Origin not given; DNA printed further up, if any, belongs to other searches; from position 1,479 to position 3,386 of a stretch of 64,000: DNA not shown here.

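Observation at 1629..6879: Unclassified two-gene cargo module: hydrolase-fold/ParB-HTH-like protein plus Zn-ribbon XPD/DinG-like Fe-S helicase with wHTH (candidate novel defence or anti-MGE system)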

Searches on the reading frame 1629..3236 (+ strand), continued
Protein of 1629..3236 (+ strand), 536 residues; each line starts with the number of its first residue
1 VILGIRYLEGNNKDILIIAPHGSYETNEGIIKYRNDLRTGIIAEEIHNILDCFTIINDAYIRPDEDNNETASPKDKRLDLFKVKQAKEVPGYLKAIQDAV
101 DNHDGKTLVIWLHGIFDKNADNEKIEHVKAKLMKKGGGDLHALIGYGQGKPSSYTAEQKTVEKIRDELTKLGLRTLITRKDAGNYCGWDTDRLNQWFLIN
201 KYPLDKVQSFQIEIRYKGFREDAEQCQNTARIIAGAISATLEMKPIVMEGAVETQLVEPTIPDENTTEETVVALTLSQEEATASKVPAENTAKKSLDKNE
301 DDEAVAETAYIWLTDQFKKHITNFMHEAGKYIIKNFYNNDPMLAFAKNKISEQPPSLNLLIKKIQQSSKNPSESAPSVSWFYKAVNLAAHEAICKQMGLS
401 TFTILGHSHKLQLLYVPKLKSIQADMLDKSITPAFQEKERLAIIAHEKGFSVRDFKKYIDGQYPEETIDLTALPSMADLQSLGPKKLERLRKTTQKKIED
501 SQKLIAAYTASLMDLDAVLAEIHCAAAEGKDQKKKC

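Call 57: search_protein_families(library=pfam, proteins=[L013:11509-13512:+, L013:4761-5903:+, L013:230-1216:+, L013:17268-18005:+, L013:19479-20339:+], max_evalue=0.01)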
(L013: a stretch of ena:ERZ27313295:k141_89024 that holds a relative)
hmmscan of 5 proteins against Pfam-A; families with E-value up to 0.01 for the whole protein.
L013:11509-13512:+ (668 aa): 1 family
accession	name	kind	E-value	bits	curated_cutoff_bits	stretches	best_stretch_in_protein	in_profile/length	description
PF22329.2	Nro1_C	-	0.0014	19.2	27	0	391-478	17-101/142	Negative regulator of ofd1, C-terminal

L013:4761-5903:+ (381 aa): 3 families
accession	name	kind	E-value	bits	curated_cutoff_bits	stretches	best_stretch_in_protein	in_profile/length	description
PF13412.12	HTH_24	-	4.2e-07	29.9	21.9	1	18-64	2-47/48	Winged helix-turn-helix DNA-binding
PF08279.18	HTH_11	-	6.5e-05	23.2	25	1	25-70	6-51/55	HTH domain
PF12802.13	MarR_2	-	0.00068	20.2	27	1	22-64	8-50/61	MarR family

L013:230-1216:+ (329 aa): 2 families
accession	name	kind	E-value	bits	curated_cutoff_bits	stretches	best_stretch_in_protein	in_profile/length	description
PF08273.17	Zn_Ribbon_Prim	-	1.2e-06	29.2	23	1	23-65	3-37/37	Zinc-binding domain of primase-helicase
PF01807.25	Zn_ribbon_DnaG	-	0.00072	19.7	24.9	1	55-84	57-86/98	CHC2 zinc finger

L013:17268-18005:+ (246 aa): 2 families
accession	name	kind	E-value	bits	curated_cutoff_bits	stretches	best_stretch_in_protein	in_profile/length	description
PF10559.14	Plug_translocon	-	0.00065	19.9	22.1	0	95-112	3-23/35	Plug domain of Sec61p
PF00679.30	EFG_C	-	0.0013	19.1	27.9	0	81-122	30-71/89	Elongation factor G C-terminus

L013:19479-20339:+ (287 aa): 0 families

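Call 66: search_dna_similar(query=window:1629-3236:+, collection=plasmids, mode=protein, max_evalue=0.001, max_rows=15)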
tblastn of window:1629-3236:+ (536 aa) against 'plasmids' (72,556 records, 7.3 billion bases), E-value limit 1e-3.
No match.

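Call 67: search_dna_similar(query=window:1629-3236:+, collection=phages, mode=protein, max_evalue=0.001, max_rows=15)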
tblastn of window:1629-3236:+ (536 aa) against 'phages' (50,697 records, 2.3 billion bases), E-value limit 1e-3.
Records with a match: 1; places in all: 1; records where one place covers at least 80% of the query: 0.
Best place of each record, by identity: <60% 1.
By first word of the organism name: uncultured 1.
By host as written in the record: - 1.
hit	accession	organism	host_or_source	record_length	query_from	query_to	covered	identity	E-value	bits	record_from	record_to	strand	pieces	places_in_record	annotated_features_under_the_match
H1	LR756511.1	uncultured phage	metagenomic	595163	1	242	45%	22.6%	9e-5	52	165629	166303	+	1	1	record has no annotation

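Call 69: find_related_loci(query=A2, collection=viral_contigs, flank=10000)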
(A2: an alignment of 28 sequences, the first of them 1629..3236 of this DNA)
Query A2 (536 aa) in viral_contigs; peptide patterns used: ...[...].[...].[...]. (x = any residue, [..] = any of these).
14 stretches matched a pattern, but none encodes a relative of the query by tblastn (E <= 1e-3).

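Call 101: find_homologous_proteins(query=L013:11509-13512:+)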
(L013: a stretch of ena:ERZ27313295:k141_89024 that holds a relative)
Query L013:11509-13512:+ (668 aa): 136 proteins with E <= 0.001 among 8000 candidates; the best 120 are listed.
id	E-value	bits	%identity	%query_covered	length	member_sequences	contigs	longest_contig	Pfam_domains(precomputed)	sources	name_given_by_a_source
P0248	0.0e+0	1438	96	100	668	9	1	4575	PF27228.1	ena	-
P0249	0.0e+0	1067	75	99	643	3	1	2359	PF27228.1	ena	-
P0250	2.2e-257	874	63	99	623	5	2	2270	PF27228.1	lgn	-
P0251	4.0e-255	866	63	99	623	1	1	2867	PF27228.1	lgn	-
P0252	2.1e-247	841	62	99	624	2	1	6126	PF27228.1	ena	-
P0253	3.8e-213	728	55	99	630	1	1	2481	PF27228.1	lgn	-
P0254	8.0e-208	710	54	99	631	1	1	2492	PF27228.1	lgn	-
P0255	7.7e-203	693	53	98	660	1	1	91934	PF27228.1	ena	-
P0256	9.5e-197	673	51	97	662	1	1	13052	PF27228.1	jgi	-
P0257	3.5e-192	658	50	99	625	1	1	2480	PF27228.1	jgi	-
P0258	3.1e-190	652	49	98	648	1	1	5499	PF27228.1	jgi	jgi:ABC-type dipeptide/oligopeptide/nickel transport system ATPase subunit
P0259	1.6e-186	640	60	75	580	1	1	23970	PF27228.1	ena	-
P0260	9.0e-185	634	50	98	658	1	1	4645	PF27228.1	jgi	jgi:ABC-type dipeptide/oligopeptide/nickel transport system ATPase component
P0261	8.6e-183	627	49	97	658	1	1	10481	PF27228.1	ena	-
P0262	6.5e-181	621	55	84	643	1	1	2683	PF27228.1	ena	-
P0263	6.8e-181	621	55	82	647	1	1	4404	PF27228.1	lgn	-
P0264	5.1e-179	615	68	59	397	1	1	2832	PF27228.1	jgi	jgi:energy-coupling factor transporter ATP-binding protein EcfA2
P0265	3.6e-178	612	66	62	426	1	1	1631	PF27228.1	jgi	jgi:ABC-type dipeptide/oligopeptide/nickel transport system ATPase component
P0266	4.9e-178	612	55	77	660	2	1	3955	PF27228.1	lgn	-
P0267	9.8e-178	611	57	75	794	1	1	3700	PF27228.1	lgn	-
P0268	1.2e-176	607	57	75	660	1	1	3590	PF27228.1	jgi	jgi:hypothetical protein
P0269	2.3e-176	606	57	76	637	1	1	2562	PF27228.1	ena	-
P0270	7.1e-175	601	57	76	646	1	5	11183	PF27228.1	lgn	-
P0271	8.4e-175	601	55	76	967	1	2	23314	PF27228.1,PF04055.28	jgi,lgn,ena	-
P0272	1.4e-174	600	56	77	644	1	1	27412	PF27228.1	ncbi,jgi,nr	ncbi:MAG: hypothetical protein C4576_01490 [Desulfobacteraceae bacterium]|nr:MAG: hypothetical prote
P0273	2.0e-174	600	55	81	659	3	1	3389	PF27228.1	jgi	jgi:hypothetical protein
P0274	3.3e-174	599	53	81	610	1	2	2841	PF27228.1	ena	-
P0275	1.1e-173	597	55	76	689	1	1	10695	PF27228.1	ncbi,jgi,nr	ncbi:MAG: hypothetical protein JRJ70_08560 [Deltaproteobacteria bacterium]|nr:hypothetical protein [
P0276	2.5e-173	596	55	80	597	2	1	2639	PF27228.1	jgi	-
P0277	3.8e-173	595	47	98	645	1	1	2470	PF27228.1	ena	-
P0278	8.5e-173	594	56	76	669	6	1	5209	PF27228.1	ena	-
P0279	8.2e-171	588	56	73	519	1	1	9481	PF27228.1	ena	-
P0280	9.5e-171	587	47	98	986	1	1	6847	PF27228.1,PF08902.17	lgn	-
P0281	4.5e-170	585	57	75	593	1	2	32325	PF27228.1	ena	-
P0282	9.3e-169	581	54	76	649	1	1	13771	PF27228.1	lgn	-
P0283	6.5e-168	578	57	75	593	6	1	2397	PF27228.1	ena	-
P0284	2.7e-167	576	56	76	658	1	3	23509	PF27228.1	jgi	jgi:hypothetical protein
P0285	4.2e-167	575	56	75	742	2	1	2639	PF27228.1,PF00226.37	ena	-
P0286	4.8e-167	575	53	77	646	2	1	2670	PF27228.1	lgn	-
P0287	6.3e-167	575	55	75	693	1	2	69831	PF27228.1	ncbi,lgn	-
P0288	3.2e-166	573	52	78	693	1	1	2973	PF27228.1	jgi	jgi:DNA replication protein DnaC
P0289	3.6e-165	569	55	75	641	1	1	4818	PF27228.1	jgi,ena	-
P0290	1.8e-164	567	56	73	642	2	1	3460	PF27228.1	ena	-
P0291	2.5e-164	566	54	75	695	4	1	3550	PF27228.1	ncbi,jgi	jgi:GTPase SAR1 family protein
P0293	3.5e-163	562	52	81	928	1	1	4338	PF27228.1,PF04055.28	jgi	jgi:DNA repair photolyase/energy-coupling factor transporter ATP-binding protein EcfA2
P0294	2.6e-162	560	54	75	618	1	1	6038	PF27228.1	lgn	-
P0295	4.4e-161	556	52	76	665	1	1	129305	PF27228.1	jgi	jgi:hypothetical protein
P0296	5.6e-161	555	53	77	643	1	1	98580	PF27228.1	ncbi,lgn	-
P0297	2.7e-160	553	45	98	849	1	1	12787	PF27228.1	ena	-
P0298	2.7e-141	490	49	76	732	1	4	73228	PF27228.1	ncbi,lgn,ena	-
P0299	1.6e-139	484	61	57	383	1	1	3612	PF27228.1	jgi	-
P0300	6.0e-137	476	56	63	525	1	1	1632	PF27228.1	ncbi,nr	ncbi:MAG: hypothetical protein MIO92_07720, partial [Methanosarcinaceae archaeon]|nr:hypothetical pr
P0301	4.5e-131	456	46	75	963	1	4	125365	PF27228.1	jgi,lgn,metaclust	metaclust:\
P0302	6.3e-123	430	49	68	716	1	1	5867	PF27228.1,PF13155.13,PF13662.13,PF01751.29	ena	-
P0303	1.1e-105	373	42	75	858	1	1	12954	PF08275.18,PF27228.1,PF13155.13,PF01807.26,PF13662.13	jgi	jgi:DNA primase catalytic core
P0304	5.6e-94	334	54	46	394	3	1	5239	PF27228.1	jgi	jgi:DNA replication protein DnaC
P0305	9.7e-89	317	40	69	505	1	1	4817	PF27228.1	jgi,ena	-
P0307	1.4e-85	306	43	62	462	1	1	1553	PF27228.1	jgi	jgi:DNA primase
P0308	5.4e-82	294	41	64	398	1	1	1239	PF27228.1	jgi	-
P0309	9.0e-78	280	39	63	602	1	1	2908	PF27228.1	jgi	jgi:energy-coupling factor transporter ATP-binding protein EcfA2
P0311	4.7e-53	199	38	47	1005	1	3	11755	PF08275.18,PF27228.1,PF13155.13,PF01807.26,PF13662.13,PF13362.13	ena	-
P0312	7.0e-53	198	33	65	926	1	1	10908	PF08275.18,PF27228.1,PF13155.13,PF01807.26,PF13662.13,PF13362.13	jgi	jgi:DNA primase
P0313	8.5e-51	191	31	64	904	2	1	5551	PF08275.18,PF27228.1,PF13155.13,PF01807.26,PF13662.13,PF13362.13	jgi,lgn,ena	-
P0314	6.4e-50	188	33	57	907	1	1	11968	PF08275.18,PF27228.1,PF13155.13,PF01807.26,PF13662.13,PF13362.13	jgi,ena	-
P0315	1.4e-49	187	30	64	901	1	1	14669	PF08275.18,PF27228.1,PF13155.13,PF01807.26,PF13662.13,PF13362.13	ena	-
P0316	4.5e-49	186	35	51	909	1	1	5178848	PF08275.18,PF27228.1,PF13155.13,PF01807.26,PF13662.13,PF01751.29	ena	-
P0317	5.2e-49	185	35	58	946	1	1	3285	PF27228.1,PF13155.13,PF01807.26,PF13662.13,PF13362.13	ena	-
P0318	1.2e-48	184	33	62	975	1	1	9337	PF08275.18,PF27228.1,PF13155.13,PF01807.26,PF13362.13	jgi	jgi:DNA primase catalytic core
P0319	2.5e-48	183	32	58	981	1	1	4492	PF08275.18,PF27228.1,PF13155.13,PF01807.26,PF13662.13,PF13362.13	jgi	jgi:DNA primase catalytic core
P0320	2.8e-47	180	33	57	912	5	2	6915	PF08275.18,PF27228.1,PF13155.13,PF01807.26,PF13662.13,PF13362.13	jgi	jgi:DNA primase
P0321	1.7e-46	177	35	53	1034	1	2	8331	PF08275.18,PF27228.1,PF13155.13,PF01807.26,PF13662.13,PF13362.13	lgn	-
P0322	7.4e-46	175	35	58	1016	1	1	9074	PF08275.18,PF27228.1,PF13155.13,PF01807.26,PF13662.13,PF13362.13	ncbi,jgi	jgi:DNA primase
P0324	1.5e-45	174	31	59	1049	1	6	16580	PF08275.18,PF27228.1,PF13155.13,PF01807.26,PF13662.13,PF13362.13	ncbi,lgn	-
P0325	1.6e-45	174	34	52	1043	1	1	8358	PF08275.18,PF27228.1,PF13155.13,PF01807.26,PF13662.13,PF13362.13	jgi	jgi:DNA primase catalytic core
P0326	2.3e-45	173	32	63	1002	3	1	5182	PF08275.18,PF27228.1,PF13155.13,PF01807.26,PF13662.13,PF13362.13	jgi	-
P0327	5.0e-45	172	35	46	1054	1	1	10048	PF08275.18,PF27228.1,PF13155.13,PF01807.26,PF13662.13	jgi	jgi:DNA primase catalytic core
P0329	2.9e-44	170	33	60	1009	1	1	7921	PF08275.18,PF27228.1,PF13155.13,PF01807.26,PF13662.13,PF13362.13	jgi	jgi:DNA primase catalytic core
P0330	4.9e-44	169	34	59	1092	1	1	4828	PF08275.18,PF27228.1,PF13155.13,PF01807.26,PF13662.13,PF13362.13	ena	-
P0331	1.3e-43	168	31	59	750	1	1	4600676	PF08275.18,PF27228.1,PF13155.13,PF13662.13,PF01751.29,PF13362.13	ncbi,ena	-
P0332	1.6e-43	167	30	64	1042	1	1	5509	PF27228.1,PF13155.13,PF01807.26,PF13662.13,PF13362.13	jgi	jgi:DNA primase catalytic core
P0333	2.4e-43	167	36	43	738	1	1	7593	PF27228.1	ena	-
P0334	5.0e-43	166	33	54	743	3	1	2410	PF27228.1,PF13155.13,PF13662.13,PF13362.13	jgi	jgi:hypothetical protein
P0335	2.2e-42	163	30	71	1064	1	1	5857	PF27228.1,PF13155.13,PF01807.26,PF13662.13,PF13362.13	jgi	-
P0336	2.6e-42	163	31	51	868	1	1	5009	PF08275.18,PF27228.1,PF13155.13,PF01807.26,PF13662.13,PF01751.29,PF13362.13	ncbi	ncbi:MAG: CHC2 zinc finger domain-containing protein, partial [Candidatus Margulisiibacteriota bacte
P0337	3.4e-42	163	32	70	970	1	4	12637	PF08275.18,PF27228.1,PF13155.13,PF01807.26,PF13662.13,PF13362.13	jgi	jgi:DNA primase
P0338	4.7e-42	162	30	68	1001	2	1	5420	PF08275.18,PF27228.1,PF13155.13,PF01807.26,PF13662.13,PF13362.13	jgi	-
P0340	1.8e-41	160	30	55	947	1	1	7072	PF08275.18,PF27228.1,PF13155.13,PF01807.26,PF13662.13,PF13362.13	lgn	-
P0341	3.4e-41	160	31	62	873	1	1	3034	PF08275.18,PF27228.1,PF13155.13,PF01807.26,PF13662.13,PF13362.13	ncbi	-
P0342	3.9e-41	159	34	54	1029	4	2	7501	PF08275.18,PF27228.1,PF13155.13,PF01807.26,PF13662.13,PF01751.29,PF13362.13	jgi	jgi:DNA primase catalytic core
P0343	7.1e-41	159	31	49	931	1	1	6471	PF08275.18,PF27228.1,PF13155.13,PF01807.26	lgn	-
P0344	1.5e-40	157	31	50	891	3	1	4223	PF08275.18,PF27228.1,PF13155.13,PF01807.26,PF13662.13,PF01751.29,PF13362.13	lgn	-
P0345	1.6e-40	157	30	66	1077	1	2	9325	PF27228.1,PF13155.13,PF01807.26,PF13662.13,PF13362.13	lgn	-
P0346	1.6e-40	157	30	63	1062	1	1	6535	PF08275.18,PF27228.1,PF13155.13,PF01807.26,PF13662.13,PF13362.13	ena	-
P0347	1.9e-40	157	35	45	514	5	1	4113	PF27228.1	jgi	jgi:hypothetical protein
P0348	2.0e-40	157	30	59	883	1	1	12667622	PF27228.1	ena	-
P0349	2.2e-40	157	28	68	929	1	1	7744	PF08275.18,PF27228.1,PF13155.13,PF01807.26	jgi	jgi:DNA primase catalytic core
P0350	7.9e-40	155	35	45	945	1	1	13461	PF08275.18,PF27228.1,PF13155.13,PF01807.26,PF13662.13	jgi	jgi:DNA primase catalytic core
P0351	2.0e-39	154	34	50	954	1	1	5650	PF08275.18,PF27228.1,PF13155.13,PF01807.26,PF13662.13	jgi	jgi:DNA primase catalytic core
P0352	3.2e-39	153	34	47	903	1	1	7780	PF08275.18,PF27228.1,PF13155.13,PF01807.26,PF13662.13,PF13362.13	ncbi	-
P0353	3.5e-39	153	29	49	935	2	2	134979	PF08275.18,PF27228.1,PF13155.13,PF01807.26,PF13362.13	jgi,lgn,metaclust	metaclust:\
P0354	1.3e-38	151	29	64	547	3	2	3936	PF27228.1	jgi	jgi:hypothetical protein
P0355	9.7e-38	148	34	45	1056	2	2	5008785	PF08275.18,PF27228.1,PF13155.13,PF01807.26,PF13662.13,PF13362.13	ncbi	ncbi:MAG: CHC2 zinc finger domain-containing protein [Rhizomicrobium sp.]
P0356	1.3e-37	148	33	50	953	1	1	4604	PF08275.18,PF27228.1,PF13155.13,PF01807.26,PF13662.13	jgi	jgi:DNA primase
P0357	1.5e-37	148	32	65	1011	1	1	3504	PF08275.18,PF27228.1,PF13155.13,PF01807.26,PF13662.13,PF13362.13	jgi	jgi:DNA primase catalytic core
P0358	1.5e-37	147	32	65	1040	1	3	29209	PF08275.18,PF27228.1,PF13155.13,PF01807.26,PF13662.13,PF13362.13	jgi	jgi:DNA primase catalytic core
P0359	1.8e-37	147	32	45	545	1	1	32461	PF27228.1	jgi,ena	-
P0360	4.4e-37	146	34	47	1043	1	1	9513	PF08275.18,PF27228.1,PF13155.13,PF01807.26,PF13662.13,PF13362.13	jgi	jgi:DNA primase catalytic core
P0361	7.0e-37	145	34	50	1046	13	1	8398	PF08275.18,PF27228.1,PF13155.13,PF01807.26,PF13662.13,PF13362.13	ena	-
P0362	7.0e-37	145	31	64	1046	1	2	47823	PF08275.18,PF27228.1,PF13155.13,PF01807.26,PF13662.13,PF13362.13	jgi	jgi:DNA primase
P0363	7.1e-37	145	32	56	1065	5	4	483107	PF08275.18,PF27228.1,PF13155.13,PF01807.26,PF13662.13,PF13362.13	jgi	jgi:DNA primase catalytic core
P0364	9.5e-37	145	32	65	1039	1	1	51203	PF08275.18,PF27228.1,PF13155.13,PF01807.26,PF13662.13,PF13362.13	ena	-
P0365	1.4e-36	144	34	50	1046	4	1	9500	PF08275.18,PF27228.1,PF13155.13,PF01807.26,PF13662.13,PF13362.13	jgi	-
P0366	1.4e-36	144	34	50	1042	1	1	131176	PF08275.18,PF27228.1,PF13155.13,PF01807.26,PF13662.13,PF13362.13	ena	-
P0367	5.2e-36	142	34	50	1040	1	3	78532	PF08275.18,PF27228.1,PF13155.13,PF01807.26,PF13662.13,PF13362.13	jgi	jgi:DNA primase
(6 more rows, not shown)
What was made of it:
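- One is fused to AEP primase domains and three to Radical_SAM or DUF1848 (call 101).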

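Call 104: fold_search(model_id=the predicted structure, library=viral)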
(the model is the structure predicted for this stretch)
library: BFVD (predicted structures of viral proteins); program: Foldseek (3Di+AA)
matches with E <= 10: 264; with E <= 0.001: 4
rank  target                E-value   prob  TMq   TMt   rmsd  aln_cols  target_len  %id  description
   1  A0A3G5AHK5            1.1e-05  1.00  0.27  0.39   5.1       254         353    9  Putative orfan [Satyrvirus sp.]
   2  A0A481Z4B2            5.4e-05  1.00  0.23  0.39  22.1       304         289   10  Uncharacterized protein [Pithovirus LCPAC104]
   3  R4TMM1                1.3e-04  1.00  0.25  0.14   5.3       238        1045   13  Uncharacterized protein [Haloarcula californiae tailed virus 1]
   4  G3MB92                4.9e-04  1.00  0.21  0.20  11.8       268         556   10  Peptidoglycan hydrolase [Bacillus phage G]
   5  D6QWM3                2.2e-03  1.00  0.23  0.33   9.4       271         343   10  (no name in the UniProt tables at hand)
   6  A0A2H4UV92            5.0e-03  0.41  0.09  0.11  31.3       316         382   13  Uncharacterized protein [Bodo saltans virus]
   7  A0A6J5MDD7            5.5e-03  0.99  0.13  0.30  19.2       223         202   12  Uncharacterized protein [uncultured Caudovirales phage]
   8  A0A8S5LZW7            8.1e-03  0.98  0.21  0.34   9.3       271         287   10  Cell wall hydrolase autolysin [Siphoviridae sp. ctM7c3]
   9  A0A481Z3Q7            1.5e-02  0.99  0.24  0.55   7.8       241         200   10  N-formylglutamate amidohydrolase [Pithovirus LCPAC103]
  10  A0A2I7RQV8            5.1e-02  0.13  0.09  0.10  23.6       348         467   15  (no name in the UniProt tables at hand)
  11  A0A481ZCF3            7.8e-02  0.15  0.08  0.14  27.6       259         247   15  Uncharacterized protein [Pithovirus LCPAC304]
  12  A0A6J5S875            9.1e-02  0.14  0.10  0.08  37.8       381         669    9  Uncharacterized protein [uncultured Caudovirales phage]
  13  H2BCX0                1.0e-01  0.14  0.08  0.11  22.2       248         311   10  (no name in the UniProt tables at hand)
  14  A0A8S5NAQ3            1.2e-01  0.11  0.09  0.08  35.4       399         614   13  Uncharacterized protein [Siphoviridae sp. ctL5G6]
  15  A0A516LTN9            1.3e-01  0.06  0.07  0.07  28.3       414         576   13  (no name in the UniProt tables at hand)
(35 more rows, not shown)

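Call 106: find_encoding_contigs(protein=P0297, flank=8000, max_places=2)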
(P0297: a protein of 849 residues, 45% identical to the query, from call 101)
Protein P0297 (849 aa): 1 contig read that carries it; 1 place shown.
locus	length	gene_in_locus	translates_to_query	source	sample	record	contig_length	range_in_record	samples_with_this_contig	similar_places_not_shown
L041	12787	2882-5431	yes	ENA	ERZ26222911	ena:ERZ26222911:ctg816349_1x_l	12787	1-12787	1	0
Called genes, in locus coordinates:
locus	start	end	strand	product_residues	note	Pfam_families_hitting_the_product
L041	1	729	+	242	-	?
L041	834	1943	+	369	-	PF22483:Mu-transpos_C_2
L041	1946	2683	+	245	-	PF01695:IstB_IS21, PF00308:Bac_DnaA (weak)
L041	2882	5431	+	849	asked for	PF27228:MTBMA_p00010_2nd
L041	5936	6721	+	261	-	PF07505:DUF5131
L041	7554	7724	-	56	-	-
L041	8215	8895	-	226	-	-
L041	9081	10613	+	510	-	-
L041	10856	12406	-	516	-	-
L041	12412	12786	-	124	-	?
